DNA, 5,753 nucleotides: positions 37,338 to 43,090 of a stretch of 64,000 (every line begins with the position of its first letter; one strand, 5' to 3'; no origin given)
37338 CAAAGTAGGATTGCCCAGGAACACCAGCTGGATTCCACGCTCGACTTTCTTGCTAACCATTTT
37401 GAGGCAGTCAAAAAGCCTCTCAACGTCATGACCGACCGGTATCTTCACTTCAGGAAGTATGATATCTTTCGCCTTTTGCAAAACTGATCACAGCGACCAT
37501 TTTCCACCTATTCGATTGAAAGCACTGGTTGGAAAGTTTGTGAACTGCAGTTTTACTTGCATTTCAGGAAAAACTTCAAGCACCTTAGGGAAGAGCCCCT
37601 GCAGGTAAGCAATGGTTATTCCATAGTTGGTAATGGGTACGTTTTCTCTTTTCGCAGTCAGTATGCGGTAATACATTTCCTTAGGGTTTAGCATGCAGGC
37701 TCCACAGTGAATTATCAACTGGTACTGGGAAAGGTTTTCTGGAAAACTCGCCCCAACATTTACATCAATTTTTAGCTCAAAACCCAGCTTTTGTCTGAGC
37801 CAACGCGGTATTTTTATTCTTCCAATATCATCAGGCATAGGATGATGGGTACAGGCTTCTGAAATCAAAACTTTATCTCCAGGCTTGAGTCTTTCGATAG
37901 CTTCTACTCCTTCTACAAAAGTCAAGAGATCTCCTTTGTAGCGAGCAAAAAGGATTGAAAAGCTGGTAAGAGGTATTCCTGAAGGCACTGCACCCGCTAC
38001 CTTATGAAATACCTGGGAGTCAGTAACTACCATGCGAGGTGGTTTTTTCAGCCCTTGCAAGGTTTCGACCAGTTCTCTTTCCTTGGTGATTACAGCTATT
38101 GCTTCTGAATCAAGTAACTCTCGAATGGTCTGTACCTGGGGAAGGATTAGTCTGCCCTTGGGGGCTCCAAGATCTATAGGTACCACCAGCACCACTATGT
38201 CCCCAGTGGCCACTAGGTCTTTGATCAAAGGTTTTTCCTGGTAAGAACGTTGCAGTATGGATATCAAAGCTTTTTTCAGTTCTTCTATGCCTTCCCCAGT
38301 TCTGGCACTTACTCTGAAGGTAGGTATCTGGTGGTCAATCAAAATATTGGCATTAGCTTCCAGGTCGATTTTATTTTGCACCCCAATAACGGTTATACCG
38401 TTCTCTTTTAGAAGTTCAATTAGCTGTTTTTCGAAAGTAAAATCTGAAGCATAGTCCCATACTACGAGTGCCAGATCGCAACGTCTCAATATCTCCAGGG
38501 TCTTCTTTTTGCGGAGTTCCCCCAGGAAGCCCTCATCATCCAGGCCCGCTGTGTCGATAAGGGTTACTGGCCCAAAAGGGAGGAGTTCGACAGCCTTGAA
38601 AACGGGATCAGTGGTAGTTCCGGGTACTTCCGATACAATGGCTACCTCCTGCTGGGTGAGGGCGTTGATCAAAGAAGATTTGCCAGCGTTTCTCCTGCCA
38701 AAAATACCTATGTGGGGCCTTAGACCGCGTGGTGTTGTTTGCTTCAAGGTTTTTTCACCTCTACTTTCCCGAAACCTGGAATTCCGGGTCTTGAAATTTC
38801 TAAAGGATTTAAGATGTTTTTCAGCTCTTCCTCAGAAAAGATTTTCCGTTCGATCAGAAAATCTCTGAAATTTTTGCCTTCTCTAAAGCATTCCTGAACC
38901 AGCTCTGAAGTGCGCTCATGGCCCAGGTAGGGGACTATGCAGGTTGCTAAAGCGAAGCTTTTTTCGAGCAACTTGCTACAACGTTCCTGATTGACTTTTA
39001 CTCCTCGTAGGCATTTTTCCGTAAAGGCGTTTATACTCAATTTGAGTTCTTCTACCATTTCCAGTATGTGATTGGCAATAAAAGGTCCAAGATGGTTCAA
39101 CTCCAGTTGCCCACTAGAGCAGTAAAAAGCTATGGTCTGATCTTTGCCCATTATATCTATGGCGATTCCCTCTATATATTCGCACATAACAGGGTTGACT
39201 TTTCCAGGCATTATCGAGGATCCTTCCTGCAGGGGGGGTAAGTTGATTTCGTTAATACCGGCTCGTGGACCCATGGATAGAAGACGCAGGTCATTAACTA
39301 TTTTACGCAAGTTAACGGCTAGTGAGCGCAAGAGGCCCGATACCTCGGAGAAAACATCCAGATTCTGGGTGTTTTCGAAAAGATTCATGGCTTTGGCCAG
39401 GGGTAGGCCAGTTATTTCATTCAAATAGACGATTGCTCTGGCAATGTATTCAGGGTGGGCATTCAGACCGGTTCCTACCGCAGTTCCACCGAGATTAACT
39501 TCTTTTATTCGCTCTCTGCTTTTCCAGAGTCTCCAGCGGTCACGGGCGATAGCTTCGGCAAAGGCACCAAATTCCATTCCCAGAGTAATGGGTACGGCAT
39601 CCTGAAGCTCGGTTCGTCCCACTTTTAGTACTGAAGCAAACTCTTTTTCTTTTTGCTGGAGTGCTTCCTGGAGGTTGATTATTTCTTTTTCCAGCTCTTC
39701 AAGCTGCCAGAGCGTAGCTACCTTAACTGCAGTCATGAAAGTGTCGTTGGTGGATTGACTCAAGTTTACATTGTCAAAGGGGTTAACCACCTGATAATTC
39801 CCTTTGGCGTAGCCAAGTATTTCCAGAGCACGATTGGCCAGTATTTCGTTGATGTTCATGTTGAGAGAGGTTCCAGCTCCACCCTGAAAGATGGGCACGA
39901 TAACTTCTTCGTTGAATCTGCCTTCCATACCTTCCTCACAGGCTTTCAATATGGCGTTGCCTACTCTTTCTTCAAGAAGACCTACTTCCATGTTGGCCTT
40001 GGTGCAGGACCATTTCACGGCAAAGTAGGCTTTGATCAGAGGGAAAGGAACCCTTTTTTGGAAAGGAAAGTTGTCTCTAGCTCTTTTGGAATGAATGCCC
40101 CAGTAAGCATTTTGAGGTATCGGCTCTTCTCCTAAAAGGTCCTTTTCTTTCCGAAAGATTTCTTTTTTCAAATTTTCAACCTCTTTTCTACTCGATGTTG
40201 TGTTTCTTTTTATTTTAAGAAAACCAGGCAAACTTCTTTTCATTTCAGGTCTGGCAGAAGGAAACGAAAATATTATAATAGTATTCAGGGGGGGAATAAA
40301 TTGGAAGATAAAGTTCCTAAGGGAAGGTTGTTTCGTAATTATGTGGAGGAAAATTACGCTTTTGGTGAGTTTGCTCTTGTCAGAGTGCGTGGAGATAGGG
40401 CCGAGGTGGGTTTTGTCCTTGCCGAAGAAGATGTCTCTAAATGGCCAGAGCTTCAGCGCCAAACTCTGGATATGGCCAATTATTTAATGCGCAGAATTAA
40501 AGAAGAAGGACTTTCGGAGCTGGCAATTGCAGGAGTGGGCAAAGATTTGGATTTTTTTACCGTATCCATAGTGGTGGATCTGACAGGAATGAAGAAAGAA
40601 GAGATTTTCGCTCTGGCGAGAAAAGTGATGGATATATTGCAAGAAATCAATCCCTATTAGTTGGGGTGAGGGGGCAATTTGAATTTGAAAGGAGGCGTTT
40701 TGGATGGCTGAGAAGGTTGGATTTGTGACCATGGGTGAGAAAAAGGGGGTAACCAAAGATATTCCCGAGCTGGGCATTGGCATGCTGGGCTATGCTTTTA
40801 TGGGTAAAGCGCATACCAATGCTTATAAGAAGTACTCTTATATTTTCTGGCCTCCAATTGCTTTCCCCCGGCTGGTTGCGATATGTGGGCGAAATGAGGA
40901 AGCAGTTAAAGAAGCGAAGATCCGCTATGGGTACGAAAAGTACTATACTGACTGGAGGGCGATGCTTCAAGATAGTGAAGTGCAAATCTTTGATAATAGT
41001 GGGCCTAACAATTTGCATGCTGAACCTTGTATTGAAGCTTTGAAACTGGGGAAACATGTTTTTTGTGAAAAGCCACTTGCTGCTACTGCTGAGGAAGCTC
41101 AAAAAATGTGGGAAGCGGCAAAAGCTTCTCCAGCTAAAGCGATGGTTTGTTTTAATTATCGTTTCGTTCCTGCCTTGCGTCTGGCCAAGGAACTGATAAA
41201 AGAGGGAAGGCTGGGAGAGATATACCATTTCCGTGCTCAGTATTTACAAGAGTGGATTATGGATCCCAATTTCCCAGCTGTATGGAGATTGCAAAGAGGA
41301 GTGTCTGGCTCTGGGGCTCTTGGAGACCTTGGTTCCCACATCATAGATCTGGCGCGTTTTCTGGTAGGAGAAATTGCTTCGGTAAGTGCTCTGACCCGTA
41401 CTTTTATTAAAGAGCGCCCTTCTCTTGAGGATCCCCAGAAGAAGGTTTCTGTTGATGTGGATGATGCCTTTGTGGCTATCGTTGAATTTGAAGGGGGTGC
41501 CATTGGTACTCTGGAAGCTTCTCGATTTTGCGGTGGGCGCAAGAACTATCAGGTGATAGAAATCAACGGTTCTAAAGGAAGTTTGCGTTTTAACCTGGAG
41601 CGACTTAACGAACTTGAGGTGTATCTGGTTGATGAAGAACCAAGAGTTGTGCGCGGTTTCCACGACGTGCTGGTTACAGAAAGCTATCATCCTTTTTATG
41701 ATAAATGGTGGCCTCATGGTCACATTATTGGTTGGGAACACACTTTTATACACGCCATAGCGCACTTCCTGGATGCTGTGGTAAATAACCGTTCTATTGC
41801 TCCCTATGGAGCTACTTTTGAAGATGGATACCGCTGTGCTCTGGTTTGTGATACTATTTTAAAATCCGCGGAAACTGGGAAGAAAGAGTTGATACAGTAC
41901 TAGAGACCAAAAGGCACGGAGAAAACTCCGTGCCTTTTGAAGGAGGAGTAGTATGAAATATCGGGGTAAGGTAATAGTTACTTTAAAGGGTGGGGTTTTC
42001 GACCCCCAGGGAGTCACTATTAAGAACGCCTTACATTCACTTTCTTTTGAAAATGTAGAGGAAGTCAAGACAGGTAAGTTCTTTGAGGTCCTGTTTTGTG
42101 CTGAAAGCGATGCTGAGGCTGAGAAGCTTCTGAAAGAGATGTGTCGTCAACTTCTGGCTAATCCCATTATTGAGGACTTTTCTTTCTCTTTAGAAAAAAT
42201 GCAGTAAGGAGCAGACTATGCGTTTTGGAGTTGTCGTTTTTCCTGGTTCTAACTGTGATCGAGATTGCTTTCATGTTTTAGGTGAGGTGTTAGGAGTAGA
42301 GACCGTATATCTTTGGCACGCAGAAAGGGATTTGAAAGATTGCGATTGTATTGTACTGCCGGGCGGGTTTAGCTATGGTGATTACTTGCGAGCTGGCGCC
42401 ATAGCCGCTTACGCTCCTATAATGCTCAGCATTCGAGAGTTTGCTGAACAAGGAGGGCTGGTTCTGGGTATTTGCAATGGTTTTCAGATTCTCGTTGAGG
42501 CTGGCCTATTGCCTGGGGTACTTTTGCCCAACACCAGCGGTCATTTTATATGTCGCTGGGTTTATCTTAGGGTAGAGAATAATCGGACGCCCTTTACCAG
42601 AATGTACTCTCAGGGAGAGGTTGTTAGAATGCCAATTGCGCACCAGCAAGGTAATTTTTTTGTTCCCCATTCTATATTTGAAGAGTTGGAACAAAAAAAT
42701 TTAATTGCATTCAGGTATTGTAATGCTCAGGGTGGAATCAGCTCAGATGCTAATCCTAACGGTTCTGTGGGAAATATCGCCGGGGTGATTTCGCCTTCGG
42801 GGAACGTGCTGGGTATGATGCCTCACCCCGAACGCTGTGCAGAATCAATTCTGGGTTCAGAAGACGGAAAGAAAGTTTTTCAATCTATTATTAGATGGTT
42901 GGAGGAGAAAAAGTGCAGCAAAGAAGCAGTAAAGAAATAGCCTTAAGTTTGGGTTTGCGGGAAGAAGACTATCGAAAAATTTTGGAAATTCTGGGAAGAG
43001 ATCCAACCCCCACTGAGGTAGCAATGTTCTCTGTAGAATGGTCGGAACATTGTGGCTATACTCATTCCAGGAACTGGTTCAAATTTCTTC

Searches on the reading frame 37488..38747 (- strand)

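Call 9: search_protein_families(library=pfam, proteins=[window:37488-38747:-], max_evalue=0.00001)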
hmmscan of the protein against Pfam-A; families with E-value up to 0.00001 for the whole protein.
window:37488-38747:- (419 aa): 6 families
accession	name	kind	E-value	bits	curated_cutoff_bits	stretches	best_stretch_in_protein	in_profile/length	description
PF18133.7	HydF_tetramer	-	2.8e-46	156.6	22.6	1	276-391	2-117/118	Hydrogen maturase F tetramerization domain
PF18128.7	HydF_dimer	-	5.3e-42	142.4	23.4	1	174-272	1-99/99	Hydrogen maturase F dimerization domain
PF01926.29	MMR_HSR1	-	2.4e-22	79.6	21.9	1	12-126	1-113/113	50S ribosome-binding GTPase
PF00350.29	Dynamin_N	-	5.7e-10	39.9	27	0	13-45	1-33/168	Dynamin family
PF00009.33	GTP_EFTU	-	3e-07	30.6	26.5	0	61-165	71-186/188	Elongation factor Tu GTP binding domain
PF02421.24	FeoB_N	-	2.3e-06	27.7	27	1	13-160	3-155/156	Ferrous iron transport protein B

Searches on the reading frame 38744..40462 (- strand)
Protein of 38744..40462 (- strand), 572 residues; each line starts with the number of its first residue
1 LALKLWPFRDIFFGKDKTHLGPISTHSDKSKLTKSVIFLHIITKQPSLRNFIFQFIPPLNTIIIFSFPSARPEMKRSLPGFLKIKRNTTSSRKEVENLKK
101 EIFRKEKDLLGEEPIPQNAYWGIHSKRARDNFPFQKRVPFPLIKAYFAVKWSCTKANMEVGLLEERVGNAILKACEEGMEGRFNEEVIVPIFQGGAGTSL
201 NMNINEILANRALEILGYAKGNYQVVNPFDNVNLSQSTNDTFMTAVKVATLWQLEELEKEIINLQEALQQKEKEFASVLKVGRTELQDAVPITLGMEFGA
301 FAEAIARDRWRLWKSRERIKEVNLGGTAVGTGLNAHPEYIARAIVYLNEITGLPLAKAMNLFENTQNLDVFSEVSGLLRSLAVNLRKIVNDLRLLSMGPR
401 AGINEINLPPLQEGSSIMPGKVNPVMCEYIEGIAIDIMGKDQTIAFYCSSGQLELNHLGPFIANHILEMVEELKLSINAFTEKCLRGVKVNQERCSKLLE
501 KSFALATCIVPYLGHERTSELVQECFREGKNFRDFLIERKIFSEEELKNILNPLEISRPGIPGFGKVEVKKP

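Call 9: search_protein_families(library=pfam, proteins=[window:38744-40462:-], max_evalue=0.00001)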
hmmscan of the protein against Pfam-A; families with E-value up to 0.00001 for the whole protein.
window:38744-40462:- (572 aa): 2 families
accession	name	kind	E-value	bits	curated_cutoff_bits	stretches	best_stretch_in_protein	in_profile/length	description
PF00206.25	Lyase_1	-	2.4e-85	287.2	27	1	116-439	6-312/312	Lyase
PF10415.14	FumaraseC_C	-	5.7e-11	43.1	32.5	1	505-555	1-51/54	Fumarase C C-terminus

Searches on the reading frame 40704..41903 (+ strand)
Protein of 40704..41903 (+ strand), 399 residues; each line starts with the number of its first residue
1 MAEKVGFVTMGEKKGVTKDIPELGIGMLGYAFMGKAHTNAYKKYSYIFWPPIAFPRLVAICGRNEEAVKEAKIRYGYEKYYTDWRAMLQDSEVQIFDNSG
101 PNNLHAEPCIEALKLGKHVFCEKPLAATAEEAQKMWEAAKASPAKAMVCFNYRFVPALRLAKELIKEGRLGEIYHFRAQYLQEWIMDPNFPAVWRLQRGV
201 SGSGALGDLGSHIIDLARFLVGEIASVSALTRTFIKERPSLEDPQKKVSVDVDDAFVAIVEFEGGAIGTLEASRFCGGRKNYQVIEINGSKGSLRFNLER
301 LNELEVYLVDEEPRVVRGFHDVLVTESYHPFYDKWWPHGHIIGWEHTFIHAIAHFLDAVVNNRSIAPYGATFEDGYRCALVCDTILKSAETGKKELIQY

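Call 9: search_protein_families(library=pfam, proteins=[window:40704-41903:+], max_evalue=0.00001)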
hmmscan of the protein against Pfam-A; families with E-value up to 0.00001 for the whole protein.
window:40704-41903:+ (399 aa): 4 families
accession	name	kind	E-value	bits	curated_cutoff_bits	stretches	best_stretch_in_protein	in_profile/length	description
PF22725.1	GFO_IDH_MocA_C3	-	2.1e-35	121.9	27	1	159-295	2-124/124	GFO/IDH/MocA C-terminal domain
PF02894.22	GFO_IDH_MocA_C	-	3.9e-29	102.5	22.9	1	162-393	1-214/218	Oxidoreductase family, C-terminal alpha/beta domain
PF01408.29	GFO_IDH_MocA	-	3.5e-22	79.8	24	1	24-148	2-118/120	Oxidoreductase family, NAD-binding Rossmann fold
PF22685.1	Gal80p_C-like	-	4.3e-06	27.4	29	0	156-296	1-150/152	Gal80p, C-terminal domain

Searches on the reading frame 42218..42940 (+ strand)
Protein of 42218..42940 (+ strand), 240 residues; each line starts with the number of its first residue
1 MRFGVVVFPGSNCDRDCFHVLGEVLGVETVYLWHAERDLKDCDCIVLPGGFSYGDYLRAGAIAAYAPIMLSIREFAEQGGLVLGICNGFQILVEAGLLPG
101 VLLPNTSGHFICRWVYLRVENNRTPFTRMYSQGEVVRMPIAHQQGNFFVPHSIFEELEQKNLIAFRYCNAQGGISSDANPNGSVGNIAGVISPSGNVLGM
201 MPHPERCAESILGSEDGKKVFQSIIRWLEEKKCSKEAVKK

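Call 9: search_protein_families(library=pfam, proteins=[window:42218-42940:+], max_evalue=0.00001)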
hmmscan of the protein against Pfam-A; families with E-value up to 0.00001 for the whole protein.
window:42218-42940:+ (240 aa): 3 families
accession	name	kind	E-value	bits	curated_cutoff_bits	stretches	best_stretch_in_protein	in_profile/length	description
PF13507.12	GATase_5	-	2.8e-48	164.7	27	1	4-214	5-236/260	CobB/CobQ-like glutamine amidotransferase domain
PF07685.20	GATase_3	-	2.5e-08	34.2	27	1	25-94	23-90/196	CobB/CobQ-like glutamine amidotransferase domain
PF01965.30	DJ-1_PfpI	-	3.8e-08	33.8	26.6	1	39-100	59-115/165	DJ-1/PfpI family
